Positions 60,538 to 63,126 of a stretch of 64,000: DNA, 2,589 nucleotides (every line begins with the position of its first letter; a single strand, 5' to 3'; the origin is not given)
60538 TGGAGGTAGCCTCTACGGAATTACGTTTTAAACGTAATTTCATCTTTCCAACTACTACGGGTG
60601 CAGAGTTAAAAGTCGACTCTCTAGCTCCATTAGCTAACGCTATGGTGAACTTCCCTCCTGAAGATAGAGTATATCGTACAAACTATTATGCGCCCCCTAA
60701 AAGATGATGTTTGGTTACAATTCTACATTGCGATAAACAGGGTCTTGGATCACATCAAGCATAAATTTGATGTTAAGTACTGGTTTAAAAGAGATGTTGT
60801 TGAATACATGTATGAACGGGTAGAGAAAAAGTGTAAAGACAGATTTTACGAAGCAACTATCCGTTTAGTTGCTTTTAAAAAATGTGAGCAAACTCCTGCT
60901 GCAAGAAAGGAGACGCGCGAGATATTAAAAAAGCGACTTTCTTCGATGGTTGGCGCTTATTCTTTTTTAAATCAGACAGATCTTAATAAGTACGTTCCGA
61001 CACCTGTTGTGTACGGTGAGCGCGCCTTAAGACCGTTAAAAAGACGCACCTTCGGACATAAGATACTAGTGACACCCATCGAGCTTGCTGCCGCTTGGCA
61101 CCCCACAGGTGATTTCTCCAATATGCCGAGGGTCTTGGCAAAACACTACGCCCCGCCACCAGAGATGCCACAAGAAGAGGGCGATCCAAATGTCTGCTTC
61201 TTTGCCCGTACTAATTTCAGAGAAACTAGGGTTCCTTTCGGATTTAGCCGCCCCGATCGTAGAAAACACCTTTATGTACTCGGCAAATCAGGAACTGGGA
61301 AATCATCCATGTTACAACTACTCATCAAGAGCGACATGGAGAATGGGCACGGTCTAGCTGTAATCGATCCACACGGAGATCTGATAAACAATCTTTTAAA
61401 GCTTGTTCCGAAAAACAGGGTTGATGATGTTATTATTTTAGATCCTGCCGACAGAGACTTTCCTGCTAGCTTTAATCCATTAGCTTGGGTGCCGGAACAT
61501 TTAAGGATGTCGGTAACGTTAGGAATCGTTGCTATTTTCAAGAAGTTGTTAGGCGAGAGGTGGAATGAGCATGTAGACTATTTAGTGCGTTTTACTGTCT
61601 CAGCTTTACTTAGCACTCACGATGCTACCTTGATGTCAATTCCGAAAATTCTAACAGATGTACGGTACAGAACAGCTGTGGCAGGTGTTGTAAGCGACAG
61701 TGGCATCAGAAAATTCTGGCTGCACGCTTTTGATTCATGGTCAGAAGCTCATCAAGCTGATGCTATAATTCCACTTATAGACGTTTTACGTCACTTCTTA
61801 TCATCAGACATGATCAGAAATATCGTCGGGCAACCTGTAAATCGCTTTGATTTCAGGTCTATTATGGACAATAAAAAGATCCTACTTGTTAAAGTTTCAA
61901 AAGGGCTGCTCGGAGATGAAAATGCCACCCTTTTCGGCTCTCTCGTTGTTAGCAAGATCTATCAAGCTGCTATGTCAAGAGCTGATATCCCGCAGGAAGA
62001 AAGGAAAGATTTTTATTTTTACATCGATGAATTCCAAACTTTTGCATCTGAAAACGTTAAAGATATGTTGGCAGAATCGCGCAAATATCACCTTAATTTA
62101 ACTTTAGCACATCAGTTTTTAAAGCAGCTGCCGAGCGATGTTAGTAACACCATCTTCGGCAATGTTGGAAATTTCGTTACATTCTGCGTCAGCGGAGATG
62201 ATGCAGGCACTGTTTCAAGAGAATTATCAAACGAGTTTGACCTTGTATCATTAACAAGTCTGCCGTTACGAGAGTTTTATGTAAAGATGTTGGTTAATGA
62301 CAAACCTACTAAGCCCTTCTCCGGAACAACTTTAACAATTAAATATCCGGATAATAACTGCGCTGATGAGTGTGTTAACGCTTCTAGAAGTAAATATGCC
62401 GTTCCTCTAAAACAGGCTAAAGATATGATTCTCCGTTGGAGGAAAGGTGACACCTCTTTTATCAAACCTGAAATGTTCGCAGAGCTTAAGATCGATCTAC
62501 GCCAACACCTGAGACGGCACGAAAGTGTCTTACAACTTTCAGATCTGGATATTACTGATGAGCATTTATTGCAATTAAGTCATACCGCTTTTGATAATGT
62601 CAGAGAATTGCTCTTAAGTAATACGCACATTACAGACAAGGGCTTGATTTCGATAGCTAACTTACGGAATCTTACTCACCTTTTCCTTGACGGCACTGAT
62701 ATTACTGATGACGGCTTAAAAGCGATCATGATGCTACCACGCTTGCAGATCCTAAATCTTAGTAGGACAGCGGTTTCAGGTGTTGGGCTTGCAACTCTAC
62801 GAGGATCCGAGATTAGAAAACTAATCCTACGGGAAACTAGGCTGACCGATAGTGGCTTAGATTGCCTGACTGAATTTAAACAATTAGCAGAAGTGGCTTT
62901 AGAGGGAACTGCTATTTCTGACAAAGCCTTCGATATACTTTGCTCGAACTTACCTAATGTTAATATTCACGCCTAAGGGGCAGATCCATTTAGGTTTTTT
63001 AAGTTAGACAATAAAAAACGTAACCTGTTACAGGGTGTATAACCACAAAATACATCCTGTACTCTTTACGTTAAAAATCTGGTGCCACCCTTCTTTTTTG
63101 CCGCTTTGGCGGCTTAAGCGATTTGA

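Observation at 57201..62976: Tandem pair of novel HerA/TraD-like ATPase-LRR fusion genes with duplicated promoters and different frameshifts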

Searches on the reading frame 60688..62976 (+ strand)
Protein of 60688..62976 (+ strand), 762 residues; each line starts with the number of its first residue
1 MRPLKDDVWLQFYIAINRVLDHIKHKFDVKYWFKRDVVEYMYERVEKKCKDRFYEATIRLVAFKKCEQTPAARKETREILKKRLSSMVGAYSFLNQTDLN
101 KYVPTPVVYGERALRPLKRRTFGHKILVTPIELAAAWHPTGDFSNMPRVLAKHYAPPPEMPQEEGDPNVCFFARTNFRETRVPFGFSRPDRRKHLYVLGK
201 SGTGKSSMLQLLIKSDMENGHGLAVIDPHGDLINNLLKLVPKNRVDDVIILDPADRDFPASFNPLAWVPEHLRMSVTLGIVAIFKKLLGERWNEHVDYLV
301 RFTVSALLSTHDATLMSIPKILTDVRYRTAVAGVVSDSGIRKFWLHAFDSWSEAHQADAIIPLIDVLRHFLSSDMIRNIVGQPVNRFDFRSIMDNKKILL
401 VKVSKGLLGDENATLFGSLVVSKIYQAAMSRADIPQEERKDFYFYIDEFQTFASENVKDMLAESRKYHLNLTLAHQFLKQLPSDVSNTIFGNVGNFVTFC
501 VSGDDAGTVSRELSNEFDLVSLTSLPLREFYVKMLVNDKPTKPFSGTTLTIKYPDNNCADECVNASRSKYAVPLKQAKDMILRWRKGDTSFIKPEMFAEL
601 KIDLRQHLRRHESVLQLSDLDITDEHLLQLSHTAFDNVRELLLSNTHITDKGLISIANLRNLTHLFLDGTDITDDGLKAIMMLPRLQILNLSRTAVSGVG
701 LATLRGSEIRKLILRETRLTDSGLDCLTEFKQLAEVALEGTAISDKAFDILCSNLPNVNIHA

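Call 3: search_protein_families(library=pfam, proteins=[window:60688-62976:+], max_evalue=0.1)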
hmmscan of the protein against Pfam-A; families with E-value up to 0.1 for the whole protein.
window:60688-62976:+ (762 aa): 13 families
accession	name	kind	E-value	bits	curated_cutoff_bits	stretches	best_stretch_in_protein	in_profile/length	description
PF02534.20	T4SS-DNA_transf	-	7.1e-09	35.5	20.1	2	191-272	44-121/468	Type IV secretory system Conjugative DNA transfer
PF10412.15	TrwB_AAD_bind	-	3.6e-08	33.1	20.5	2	191-256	14-73/387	Type IV secretion-system coupling protein DNA-binding domain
PF13516.12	LRR_6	-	1.3e-07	31.5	23.4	1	659-681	2-24/24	Leucine Rich repeat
PF01935.23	DUF87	-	2.2e-07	31.7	23.2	1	192-302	23-119/220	Helicase HerA, central domain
PF13855.12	LRR_8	-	8.1e-07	29.1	27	1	616-672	2-61/61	Leucine rich repeat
PF12799.13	LRR_4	-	3.8e-06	27.4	27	2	637-673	2-40/44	Leucine Rich repeats (2 copies)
PF24758.1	LRR_At5g56370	-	0.0002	21.5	27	1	631-702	6-79/227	FBD-associated F-box protein At5g56370, LRR repeats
PF12696.13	TraG-D_C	-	0.0012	19.3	22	1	442-510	2-76/126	TraM recognition site of TraD and TraG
PF13401.12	AAA_22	-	0.022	15.5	27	0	191-219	4-32/130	AAA domain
PF23598.1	LRR_14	-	0.025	13.8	40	1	631-738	17-124/353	Leucine-rich repeat region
PF13191.12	AAA_16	-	0.03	15.3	32.6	0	193-219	25-51/167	AAA ATPase domain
PF20703.3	nSTAND1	-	0.052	13.6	27.1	1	188-210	29-51/379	Novel STAND NTPase 1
PF01580.24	FtsK_SpoIIIE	-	0.076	12.9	24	0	193-215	40-62/221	FtsK/SpoIIIE family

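Call 4: search_protein_families(library=ncbifam, proteins=[window:60688-62976:+], max_evalue=0.1)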
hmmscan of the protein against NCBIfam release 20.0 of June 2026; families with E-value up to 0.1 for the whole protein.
window:60688-62976:+ (762 aa): 16 families
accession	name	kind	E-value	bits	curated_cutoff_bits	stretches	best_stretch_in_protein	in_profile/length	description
NF045973.1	conju_CD1115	equivalog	1.7e-10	40.4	250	2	385-500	237-356/442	VirD4-like conjugal transfer protein, CD1115 family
TIGR03743.1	SXT_TraD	subfamily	3.2e-07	29.2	366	1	190-231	173-214/636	conjugative transfer system coupling protein TraD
NF053655.1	CedD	equivalog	2.5e-05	23.1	600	1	179-240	208-269/527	DNA-translocating ATPase CedD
TIGR03754.1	conj_TOL_TraD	equivalog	9.5e-05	21.1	647.55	1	187-232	175-220/643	type IV conjugative transfer system coupling protein TraD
NF041326.1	Bacteroid_MobC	subfamily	0.00012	20.6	900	1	434-517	450-533/655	conjugal transfer protein MobC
NF042944.1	HerA_antiphage_2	equivalog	0.00028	19.8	850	1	458-502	456-496/576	anti-phage-associated helicase HerA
TIGR02673.1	FtsE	equivalog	0.01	15.5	264.85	1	191-218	27-54/214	cell division ATP-binding protein FtsE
NF040819.1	helicase_HerA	equivalog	0.012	14.1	970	1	193-238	157-203/561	DNA double-strand break repair helicase HerA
NF042943.1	HerA_antiphage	equivalog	0.019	13.5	800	0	462-505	467-507/566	anti-phage-associated helicase HerA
TIGR03925.1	T7SS_EccC_b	equivalog_domain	0.026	12.8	346.55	1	188-229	357-402/564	type VII secretion protein EccCb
TIGR03783.1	Bac_Flav_CT_G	subfamily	0.029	12.2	261.55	0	195-265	441-510/829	TraG family conjugative transposon ATPase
NF045975.1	VirB4_plasma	equivalog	0.035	11.8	590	1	196-229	519-552/894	Mbov_0397 family ICE element conjugal transfer ATPase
NF033186.1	internalin_K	exception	0.043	12.2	1100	1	617-696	79-152/604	class 1 internalin InlK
NF011150.0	PRK14560.1-1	equivalog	0.056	13.3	217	0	411-472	9-70/155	putative RNA-binding protein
TIGR01387.1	cztR_silR_copR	subfamily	0.066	12.8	279.2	0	588-645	94-150/218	heavy metal response regulator transcription factor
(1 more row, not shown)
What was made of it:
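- On HerA helicase / HerA-type defence ATPase: NCBIfam HerA models score 13.5-19.8 bits against cut-offs of 800-970 (call 4).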
